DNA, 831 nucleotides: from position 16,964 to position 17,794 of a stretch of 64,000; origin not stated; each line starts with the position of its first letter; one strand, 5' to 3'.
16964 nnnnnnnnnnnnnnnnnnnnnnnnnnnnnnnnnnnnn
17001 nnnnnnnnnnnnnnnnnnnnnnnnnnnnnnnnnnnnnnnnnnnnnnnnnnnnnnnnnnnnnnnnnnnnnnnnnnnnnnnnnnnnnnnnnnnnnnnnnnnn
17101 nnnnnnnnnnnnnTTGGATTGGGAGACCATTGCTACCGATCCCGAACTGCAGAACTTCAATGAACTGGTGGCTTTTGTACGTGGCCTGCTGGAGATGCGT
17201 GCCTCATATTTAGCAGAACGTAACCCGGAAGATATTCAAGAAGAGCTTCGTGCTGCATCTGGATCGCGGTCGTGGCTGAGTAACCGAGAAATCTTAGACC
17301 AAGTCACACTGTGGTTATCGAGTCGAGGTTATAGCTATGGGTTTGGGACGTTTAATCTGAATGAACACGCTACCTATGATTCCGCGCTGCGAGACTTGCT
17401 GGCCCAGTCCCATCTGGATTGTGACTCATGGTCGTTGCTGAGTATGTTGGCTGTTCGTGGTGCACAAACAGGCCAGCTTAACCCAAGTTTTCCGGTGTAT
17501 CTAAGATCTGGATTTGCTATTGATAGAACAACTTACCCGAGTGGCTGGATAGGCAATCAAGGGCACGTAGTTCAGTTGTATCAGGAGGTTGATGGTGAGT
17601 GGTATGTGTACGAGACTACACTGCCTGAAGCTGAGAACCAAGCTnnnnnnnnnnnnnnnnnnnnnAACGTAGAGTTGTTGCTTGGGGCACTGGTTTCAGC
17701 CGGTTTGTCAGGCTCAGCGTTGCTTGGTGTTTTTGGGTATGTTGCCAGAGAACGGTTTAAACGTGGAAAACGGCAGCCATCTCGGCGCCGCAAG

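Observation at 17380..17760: Transglutaminase-like (papain-fold) Cys/His core in a predicted extracytoplasmic loop of the 1446-aa membrane protein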

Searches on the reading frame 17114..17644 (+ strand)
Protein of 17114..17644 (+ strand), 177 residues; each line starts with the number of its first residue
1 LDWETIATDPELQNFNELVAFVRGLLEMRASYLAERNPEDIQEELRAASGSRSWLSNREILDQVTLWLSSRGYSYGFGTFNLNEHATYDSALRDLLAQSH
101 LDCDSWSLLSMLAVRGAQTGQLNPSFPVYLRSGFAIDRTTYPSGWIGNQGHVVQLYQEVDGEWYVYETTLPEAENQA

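Call 50: predict_structure(alignment_id=A2)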
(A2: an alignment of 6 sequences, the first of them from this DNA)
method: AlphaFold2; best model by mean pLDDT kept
length: 177 residues; sequences in the alignment: 6
mean_pLDDT: 64.1   pTM: 0.63
mean pLDDT of the five models: 64.1, 59.7, 58.8, 58.2, 49.9
residues with pLDDT >= 90: 0; 70-90: 75; 50-70: 63; < 50: 39
segments of 3 or more residues with pLDDT < 50: 121-150, 170-177
pLDDT, mean of each block of 10 residues (from residue 1): 61 73 80 80 83 84 78 60 68 67 66 63 38 37 41 67 64 36
secondary structure, 60 per line:
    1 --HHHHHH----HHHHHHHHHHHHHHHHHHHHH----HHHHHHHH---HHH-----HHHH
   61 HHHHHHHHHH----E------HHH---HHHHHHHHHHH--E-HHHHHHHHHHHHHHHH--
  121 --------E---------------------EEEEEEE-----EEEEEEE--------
elements in order: H3-8 H13-33 H38-45 H57-70 H88-98 H103-118 E151-157 E163-169

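Call 54: fold_search(model_id=the predicted structure, library=pdb)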
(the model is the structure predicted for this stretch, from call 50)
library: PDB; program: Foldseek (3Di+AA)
matches with E <= 10: 165; with E <= 0.001: 0
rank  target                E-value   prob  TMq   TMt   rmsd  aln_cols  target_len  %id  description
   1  8p0w_E                6.3e-01  0.03  0.15  0.14  21.6       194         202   16  Structure of the human Commander complex COMMD ring (released 2024-03-20)
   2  8esd_T                1.3e+00  0.02  0.13  0.13  22.3       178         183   13  Crystal structure of COMMD7-COMMD9-COMMD5-COMMD10 tetramer (released 2023-05-24)
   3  8f2r_A                1.5e+00  0.04  0.17  0.16  21.9       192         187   11  Human CCC complex (released 2023-05-24)
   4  3q9d_B                2.2e+00  0.03  0.13  0.14  17.9       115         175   12  Crystal Structure of Cpn0803 from C. pneumoniae. (released 2012-01-11)
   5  8pxc                  2.5e+00  0.11  0.12  0.09   7.0        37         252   14  Structure of Fap1, a domain of the accessory Sec-dependent serine-rich glycoprotein adhesin from Streptococcus oralis, s (released 2023-10-25)
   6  8yk7                  3.1e+00  0.08  0.15  0.28   6.8        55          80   11  Structure of Rib domain from surface adhesin of Limosilactobacillus reuteri (released 2024-09-11)
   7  6s5y_B                3.3e+00  0.08  0.17  0.19   6.1        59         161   12  Structure of tandemly arrayed consecutive Rib domains (Rib2R) from Group B Streptococcal species Streptococcus agalact (released 2019-12-11)
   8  6s5y_A                3.3e+00  0.07  0.17  0.18   6.3        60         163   12  Structure of tandemly arrayed consecutive Rib domains (Rib2R) from Group B Streptococcal species Streptococcus agalact (released 2019-12-11)
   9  4k6n                  3.3e+00  0.01  0.15  0.09  17.1       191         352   12  Crystal structure of yeast 4-amino-4-deoxychorismate lyase (released 2013-07-10)
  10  4fgq_A                3.5e+00  0.06  0.22  0.21  14.8       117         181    9  Legionella pneumophila LapG (released 2012-06-20)
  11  6ofs                  3.5e+00  0.01  0.14  0.04  23.7       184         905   12  The crystal structure of the periplasmic protease PqqL from Escherichia coli (released 2019-10-02)
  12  2ox5_C                4.0e+00  0.08  0.12  0.20   2.5        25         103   20  The SoxYZ complex of Paracoccus pantotrophus (released 2007-05-22)
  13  2p9r_A                4.0e+00  0.07  0.12  0.20   3.0        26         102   23  Human alpha2-macroglogulin is composed of multiple domains, as predicted by homology with complement component C3 (released 2007-08-21)
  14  6s5y_H                4.0e+00  0.07  0.17  0.19   6.1        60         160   12  Structure of tandemly arrayed consecutive Rib domains (Rib2R) from Group B Streptococcal species Streptococcus agalact (released 2019-12-11)
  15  7bgt_C                4.0e+00  0.03  0.14  0.20  10.4        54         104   11  Mason-Pfizer Monkey Virus Protease mutant C7A/D26N/C106A in complex with peptidomimetic inhibitor (released 2021-12-15)
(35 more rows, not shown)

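Call 97: fold_search(model_id=the predicted structure, library=viral)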
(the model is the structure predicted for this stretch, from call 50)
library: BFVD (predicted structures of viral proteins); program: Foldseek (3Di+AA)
matches with E <= 10: 489; with E <= 0.001: 0
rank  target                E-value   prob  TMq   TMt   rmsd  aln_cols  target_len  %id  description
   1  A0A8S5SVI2            5.9e-01  0.02  0.13  0.09  16.8       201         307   11  Uncharacterized protein [Siphoviridae sp. ctDOT22]
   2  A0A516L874            6.2e-01  0.04  0.16  0.16  58.8       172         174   13  (no name in the UniProt tables at hand)
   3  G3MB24                6.6e-01  0.08  0.17  0.24  14.8       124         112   13  Gp644 [Bacillus phage G]
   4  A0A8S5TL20            7.4e-01  0.11  0.19  0.21  11.2       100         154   14  Uncharacterized protein [Siphoviridae sp. ctgn638]
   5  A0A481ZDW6            7.4e-01  0.03  0.14  0.14  16.3       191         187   13  Uncharacterized protein [Pithovirus LCPAC404]
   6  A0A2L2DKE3            8.4e-01  0.03  0.13  0.09  14.7       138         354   11  Uncharacterized protein [Acanthamoeba polyphaga mimivirus]
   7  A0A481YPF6            8.9e-01  0.05  0.19  0.20  13.6       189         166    6  Uncharacterized protein [Pithovirus LCDPAC02]
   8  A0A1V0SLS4            8.9e-01  0.02  0.13  0.13  24.8       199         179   11  SAM domain protein [Klosneuvirus KNV1]
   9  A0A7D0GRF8            1.1e+00  0.04  0.15  0.14  17.0       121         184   16  (no name in the UniProt tables at hand)
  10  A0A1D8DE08            1.1e+00  0.13  0.18  0.33   6.5        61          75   13  ORF32 [Fowl aviadenovirus E]
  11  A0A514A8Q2            1.1e+00  0.03  0.15  0.13  20.3       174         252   13  Uncharacterized protein [Pantoea phage Kyle]
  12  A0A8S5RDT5            1.1e+00  0.02  0.12  0.09  30.8       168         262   13  Uncharacterized protein [virus sp. ctx9V1]
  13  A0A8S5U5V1            1.2e+00  0.04  0.14  0.14  27.7       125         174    9  Uncharacterized protein [Siphoviridae sp. cteLh2]
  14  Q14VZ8                1.3e+00  0.05  0.17  0.18  14.1       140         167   16  ORF108 [Ranid herpesvirus 2]
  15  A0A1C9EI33            1.3e+00  0.02  0.17  0.10  20.9       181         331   15  Uncharacterized protein [Rhodococcus phage ChewyVIII]
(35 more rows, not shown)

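Call 106: search_solved_structures(query=A2, max_evalue=10, show_alignments=2)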
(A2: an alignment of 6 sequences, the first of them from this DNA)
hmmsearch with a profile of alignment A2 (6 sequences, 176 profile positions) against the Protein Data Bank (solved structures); distinct sequences matched with E-value up to 10: 4.
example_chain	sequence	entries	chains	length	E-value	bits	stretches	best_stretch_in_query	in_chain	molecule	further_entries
8jfa_A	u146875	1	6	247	0.13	15.1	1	53-98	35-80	3-oxoacyl-[acyl-carrier-protein] reductase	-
8jf9_A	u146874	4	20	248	0.13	15.1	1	53-98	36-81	3-oxoacyl-[acyl-carrier-protein] reductase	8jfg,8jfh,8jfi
4iin_A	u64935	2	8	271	0.31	13.8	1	53-98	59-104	3-ketoacyl-acyl carrier protein reductase (FabG)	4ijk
5lxv_B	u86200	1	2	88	0.44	13.3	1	131-169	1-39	Carbohydrate-binding protein WP_009985128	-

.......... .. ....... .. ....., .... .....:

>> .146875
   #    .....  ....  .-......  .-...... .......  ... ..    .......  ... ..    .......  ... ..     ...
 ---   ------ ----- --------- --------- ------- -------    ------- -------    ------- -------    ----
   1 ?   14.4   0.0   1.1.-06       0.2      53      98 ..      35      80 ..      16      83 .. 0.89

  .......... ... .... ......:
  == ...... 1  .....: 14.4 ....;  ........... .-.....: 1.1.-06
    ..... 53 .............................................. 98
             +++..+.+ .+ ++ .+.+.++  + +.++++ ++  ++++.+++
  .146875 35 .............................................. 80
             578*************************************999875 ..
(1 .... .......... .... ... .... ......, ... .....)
